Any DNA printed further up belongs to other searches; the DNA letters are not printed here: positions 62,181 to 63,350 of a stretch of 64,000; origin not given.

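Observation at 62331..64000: Translationally coupled pair on the island: Gly/Ala-zipper membrane protein plus helix-rich partner with no recognisable family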

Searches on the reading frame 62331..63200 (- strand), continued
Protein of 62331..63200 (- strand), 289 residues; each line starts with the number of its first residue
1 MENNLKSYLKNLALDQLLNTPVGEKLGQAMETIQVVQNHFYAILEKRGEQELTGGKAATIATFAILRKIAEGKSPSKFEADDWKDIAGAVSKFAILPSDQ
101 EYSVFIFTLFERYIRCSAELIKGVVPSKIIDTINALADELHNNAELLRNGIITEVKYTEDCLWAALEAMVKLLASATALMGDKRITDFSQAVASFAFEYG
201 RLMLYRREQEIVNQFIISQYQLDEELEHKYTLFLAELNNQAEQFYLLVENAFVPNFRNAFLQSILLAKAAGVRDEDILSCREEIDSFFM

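Call 70: search_protein_families(library=pfam, proteins=[L020:6746-7171:+, L020:7199-7687:+, L032:7189-7635:+, L017:6848-7507:+, L080:6857-7393:+, L040:6648-7334:+, L050:6942-7625:+, L088:7113-7784:+, L088:10788-12995:+, L008:2266-2556:+], max_evalue=0.01)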
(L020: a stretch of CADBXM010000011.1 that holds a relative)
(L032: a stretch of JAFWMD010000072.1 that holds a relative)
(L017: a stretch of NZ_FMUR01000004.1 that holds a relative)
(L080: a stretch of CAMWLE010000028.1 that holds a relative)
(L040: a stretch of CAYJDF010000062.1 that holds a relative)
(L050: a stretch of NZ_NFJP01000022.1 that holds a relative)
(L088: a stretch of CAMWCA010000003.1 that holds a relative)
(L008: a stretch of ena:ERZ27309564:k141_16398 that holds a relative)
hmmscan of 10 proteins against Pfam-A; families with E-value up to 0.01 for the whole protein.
L020:6746-7171:+ (142 aa): 3 families
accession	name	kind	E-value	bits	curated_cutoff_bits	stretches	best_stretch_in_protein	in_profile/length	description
PF13411.12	MerR_1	-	5.8e-13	49.2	21.6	1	14-82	2-67/69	MerR HTH family regulatory protein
PF00376.29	MerR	-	1.1e-09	38.4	28.2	1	14-48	1-35/38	MerR family regulatory protein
PF06810.17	Phage_scaffold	-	0.0066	16.9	35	1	66-117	5-57/170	Phage capsid assembly scaffolding protein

L020:7199-7687:+ (163 aa): 1 family
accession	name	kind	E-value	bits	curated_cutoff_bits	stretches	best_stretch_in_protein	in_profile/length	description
PF20234.3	DUF6591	-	1e-29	104.4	27.1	1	35-161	103-228/228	Family of unknown function (DUF6591)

L032:7189-7635:+ (149 aa): 2 families
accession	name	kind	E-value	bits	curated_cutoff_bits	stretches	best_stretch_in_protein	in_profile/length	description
PF20234.3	DUF6591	-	5.1e-30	105.4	27.1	1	28-148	107-228/228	Family of unknown function (DUF6591)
PF24381.1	DUF7537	-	0.0076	16.2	31.7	0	7-52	3-50/258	Family of unknown function (DUF7537)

L017:6848-7507:+ (220 aa): 3 families
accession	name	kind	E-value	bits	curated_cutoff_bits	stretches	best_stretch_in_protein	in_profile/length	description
PF13483.12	Lactamase_B_3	-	1e-23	84.6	24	1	11-188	2-160/160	Beta-lactamase superfamily domain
PF12706.13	Lactamase_B_2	-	1.3e-21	77.6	27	1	32-189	21-200/200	Beta-lactamase superfamily domain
PF00753.33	Lactamase_B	-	7.5e-05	23.2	22.7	1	38-172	40-174/196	Metallo-beta-lactamase superfamily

L080:6857-7393:+ (179 aa): 5 families
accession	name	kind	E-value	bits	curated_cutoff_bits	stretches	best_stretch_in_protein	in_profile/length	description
PF21349.2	RUBY_RBDX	-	7.1e-15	54.6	26.5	1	3-31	1-29/30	Rubrerythrin, rubredoxin-like domain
PF02915.23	Rubrerythrin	-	1.6e-12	48.4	22.8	1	60-173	3-136/137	Rubrerythrin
PF00210.30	Ferritin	-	0.00028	21.2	24.5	1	73-114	17-58/142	Ferritin-like domain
PF03232.19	COQ7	-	0.00045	20.3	23.5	0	59-114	6-59/169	Ubiquinone biosynthesis protein COQ7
PF23458.2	DUF7130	-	0.00064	20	35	1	2-35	53-87/89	Domain of unknown function (DUF7130)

L040:6648-7334:+ (229 aa): 1 family
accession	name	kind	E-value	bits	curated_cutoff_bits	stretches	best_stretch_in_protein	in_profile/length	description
PF13451.12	zf_Tbcl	-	6e-10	39.4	24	1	2-44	4-47/48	Probable treble clef domain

L050:6942-7625:+ (228 aa): 1 family
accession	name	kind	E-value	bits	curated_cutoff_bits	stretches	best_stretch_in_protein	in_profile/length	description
PF04203.18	Sortase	-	0.0013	18.9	26.6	1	67-220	1-121/125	Sortase domain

L088:7113-7784:+ (224 aa): 7 families
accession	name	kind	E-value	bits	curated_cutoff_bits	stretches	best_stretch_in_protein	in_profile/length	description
PF00027.35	cNMP_binding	-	2.8e-19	69.3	27.5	1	30-116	2-87/89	Cyclic nucleotide-binding domain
PF13545.12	HTH_Crp_2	-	2.2e-16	60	27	1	154-218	1-67/70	Crp-like helix-turn-helix domain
PF00325.26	Crp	-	1.4e-05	25.1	21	1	172-203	1-32/32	Bacterial regulatory proteins, crp family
PF01325.25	Fe_dep_repress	-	0.00057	20.5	26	1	175-207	24-56/60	Iron dependent repressor, N-terminal DNA binding domain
PF01047.28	MarR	-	0.00076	19.8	24.6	1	175-208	19-52/59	MarR family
PF12802.13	MarR_2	-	0.0023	18.5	27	1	178-205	25-52/61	MarR family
PF20432.4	Xre-like-HTH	-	0.0061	17.3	25.8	0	172-200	22-48/63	Antitoxin Xre-like helix-turn-helix domain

L088:10788-12995:+ (736 aa): 8 families
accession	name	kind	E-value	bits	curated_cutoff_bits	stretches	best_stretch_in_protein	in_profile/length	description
PF01381.28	HTH_3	-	5.4e-12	46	23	1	23-72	6-55/55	Helix-turn-helix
PF13443.12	HTH_26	-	6.6e-11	42.7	22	1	25-76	9-61/63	Cro/C1-type HTH DNA-binding domain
PF00350.29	Dynamin_N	-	7.9e-10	39.4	27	1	132-302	1-153/168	Dynamin family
PF01926.29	MMR_HSR1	-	4.3e-08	33.7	21.9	1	131-285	1-83/113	50S ribosome-binding GTPase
PF13560.12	HTH_31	-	7.8e-08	33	27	1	21-72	11-61/64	Helix-turn-helix domain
PF03193.22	RsgA_GTPase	-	0.00035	20.9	30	1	120-154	97-131/174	RsgA GTPase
PF12844.13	HTH_19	-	0.0076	16.6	30.2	0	25-75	11-61/64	Helix-turn-helix domain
PF13744.12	HTH_37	-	0.0091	16.2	27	0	25-69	30-75/80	Helix-turn-helix domain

L008:2266-2556:+ (97 aa): 0 families

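Call 84: find_related_loci(query=A1, collection=viral_contigs, flank=10000)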
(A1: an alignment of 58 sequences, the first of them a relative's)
Query A1 (341 aa) in viral_contigs; peptide patterns used: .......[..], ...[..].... (x = any residue, [..] = any of these).
62 stretches matched a pattern; 11 encode a relative of the query (tblastn E <= 1e-3); 11 distinct loci.
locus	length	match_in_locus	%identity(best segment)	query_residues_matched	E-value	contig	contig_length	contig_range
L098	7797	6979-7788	51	64-333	2e-47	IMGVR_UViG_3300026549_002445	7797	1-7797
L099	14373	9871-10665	38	66-333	2e-36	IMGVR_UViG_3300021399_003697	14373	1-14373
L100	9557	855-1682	41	66-331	6e-27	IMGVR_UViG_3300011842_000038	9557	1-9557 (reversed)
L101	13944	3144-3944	38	68-331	1e-24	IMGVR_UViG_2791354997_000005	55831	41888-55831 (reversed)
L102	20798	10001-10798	42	68-331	3e-23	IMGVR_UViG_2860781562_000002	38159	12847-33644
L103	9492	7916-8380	53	165-320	5e-23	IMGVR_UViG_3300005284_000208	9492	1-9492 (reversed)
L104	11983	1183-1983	42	68-333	6e-22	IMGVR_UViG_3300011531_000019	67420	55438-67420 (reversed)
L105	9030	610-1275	41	99-320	1e-20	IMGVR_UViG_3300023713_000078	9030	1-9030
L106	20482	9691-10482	42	68-329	7e-17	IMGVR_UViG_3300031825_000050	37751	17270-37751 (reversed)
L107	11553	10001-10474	47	171-329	8e-10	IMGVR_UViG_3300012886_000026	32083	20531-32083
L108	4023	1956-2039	71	176-203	7e-6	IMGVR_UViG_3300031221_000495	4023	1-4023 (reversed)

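Call 85: list_cluster_members(proteins=[P0001, P0121, P0133, P0104, P0207])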
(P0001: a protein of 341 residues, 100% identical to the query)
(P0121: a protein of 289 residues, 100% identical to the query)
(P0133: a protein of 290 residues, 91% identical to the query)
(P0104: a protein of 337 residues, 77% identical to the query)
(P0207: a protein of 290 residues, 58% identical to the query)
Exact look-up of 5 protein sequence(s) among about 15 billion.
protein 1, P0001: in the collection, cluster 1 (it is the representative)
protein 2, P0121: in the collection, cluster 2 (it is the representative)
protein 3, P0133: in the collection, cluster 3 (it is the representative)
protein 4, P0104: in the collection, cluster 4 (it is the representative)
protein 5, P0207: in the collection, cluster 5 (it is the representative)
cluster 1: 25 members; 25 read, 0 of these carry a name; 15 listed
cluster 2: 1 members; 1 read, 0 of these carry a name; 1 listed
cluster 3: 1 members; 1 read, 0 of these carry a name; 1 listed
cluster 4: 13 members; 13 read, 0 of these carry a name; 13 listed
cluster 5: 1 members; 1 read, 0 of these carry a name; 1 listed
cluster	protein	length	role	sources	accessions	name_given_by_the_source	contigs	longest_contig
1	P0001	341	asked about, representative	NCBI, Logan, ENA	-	-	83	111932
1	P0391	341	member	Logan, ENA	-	-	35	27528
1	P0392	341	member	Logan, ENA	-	-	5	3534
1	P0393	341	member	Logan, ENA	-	-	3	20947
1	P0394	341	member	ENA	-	-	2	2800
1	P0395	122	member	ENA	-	-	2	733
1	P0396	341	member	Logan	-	-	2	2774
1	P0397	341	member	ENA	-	-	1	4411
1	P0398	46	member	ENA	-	-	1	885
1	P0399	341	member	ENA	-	-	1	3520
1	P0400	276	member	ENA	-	-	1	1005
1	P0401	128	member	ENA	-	-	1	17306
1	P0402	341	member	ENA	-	-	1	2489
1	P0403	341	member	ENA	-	-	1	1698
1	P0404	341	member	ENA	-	-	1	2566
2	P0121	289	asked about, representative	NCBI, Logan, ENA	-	-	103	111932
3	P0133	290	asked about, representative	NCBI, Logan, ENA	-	-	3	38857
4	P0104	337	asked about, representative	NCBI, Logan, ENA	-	-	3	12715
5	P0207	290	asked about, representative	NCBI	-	-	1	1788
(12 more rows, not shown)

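Call 96: fold_search(model_id=the predicted structure, library=viral)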
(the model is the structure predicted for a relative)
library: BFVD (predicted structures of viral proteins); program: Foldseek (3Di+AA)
matches with E <= 10: 242; with E <= 0.001: 0
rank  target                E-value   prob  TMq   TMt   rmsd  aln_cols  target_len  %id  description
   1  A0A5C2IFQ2            2.3e-02  0.97  0.30  0.30  13.6       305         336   17  (no name in the UniProt tables at hand)
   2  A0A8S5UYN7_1          1.2e-01  0.57  0.23  0.11  72.7       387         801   11  Endosialidase chaperone [Siphoviridae sp. ctkKt3]
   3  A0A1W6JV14            1.2e-01  0.47  0.20  0.08  49.6       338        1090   14  Tail fiber protein [Vibrio phage pVco-5]
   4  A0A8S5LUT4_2          1.4e-01  0.44  0.20  0.10  52.4       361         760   10  Tail protein [Siphoviridae sp. ctMsr1]
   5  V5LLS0                1.5e-01  0.35  0.19  0.18  67.5       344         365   13  (no name in the UniProt tables at hand)
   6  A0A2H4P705            1.6e-01  0.30  0.19  0.09  66.5       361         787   17  GDSL-like lipase [Pseudomonas phage nickie]
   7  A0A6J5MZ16            1.6e-01  0.25  0.17  0.15  65.1       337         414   15  Uncharacterized protein [uncultured Caudovirales phage]
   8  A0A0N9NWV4            2.0e-01  0.47  0.20  0.07  57.0       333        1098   10  (no name in the UniProt tables at hand)
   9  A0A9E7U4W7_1          2.0e-01  0.23  0.17  0.07  26.8       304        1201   14  Tape measure protein [Gordonia phage OtterstedtS21]
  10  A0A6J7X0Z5            2.3e-01  0.63  0.30  0.20  30.2       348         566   13  Uncharacterized protein [uncultured Caudovirales phage]
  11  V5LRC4                2.3e-01  0.44  0.23  0.18  65.9       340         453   13  (no name in the UniProt tables at hand)
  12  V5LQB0                2.9e-01  0.10  0.12  0.07  40.8       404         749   13  (no name in the UniProt tables at hand)
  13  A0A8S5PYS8            3.2e-01  0.21  0.16  0.08  28.5       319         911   15  Tail fiber protein [Podoviridae sp. ctIlO27]
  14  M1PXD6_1              3.3e-01  0.21  0.20  0.08  41.1       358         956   14  (no name in the UniProt tables at hand)
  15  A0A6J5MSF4            3.5e-01  0.23  0.18  0.14  40.7       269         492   11  Uncharacterized protein [uncultured Caudovirales phage]
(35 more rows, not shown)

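Call 97: search_protein_families(library=padloc, alignment_id=A1, max_evalue=0.001)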
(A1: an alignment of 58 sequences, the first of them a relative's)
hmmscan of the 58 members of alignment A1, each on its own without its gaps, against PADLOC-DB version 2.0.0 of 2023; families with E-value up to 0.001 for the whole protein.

A. member 1, P0001 (341 aa): 3 families
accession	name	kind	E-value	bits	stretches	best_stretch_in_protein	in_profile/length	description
PDLC04406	PDC-M09A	-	3.6e-121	402.6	1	16-336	10-326/330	-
PDLC04407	PDC-M09A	-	1.6e-92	308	1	66-333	12-280/282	-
PDLC03841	LeoBC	-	8e-05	19.9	0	12-294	302-547/601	-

B. families by the number of members that match (of 58 scanned): 6 families
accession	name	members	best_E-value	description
PDLC04406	PDC-M09A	58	2.7e-124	-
PDLC04407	PDC-M09A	58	1.1e-117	-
PDLC03841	LeoBC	51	5.8e-10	-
PDLC03859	LmuB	3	8.8e-06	-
PDLC04111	JukA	2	0.00064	-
PDLC01905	CARF5--CARF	1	0.00032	-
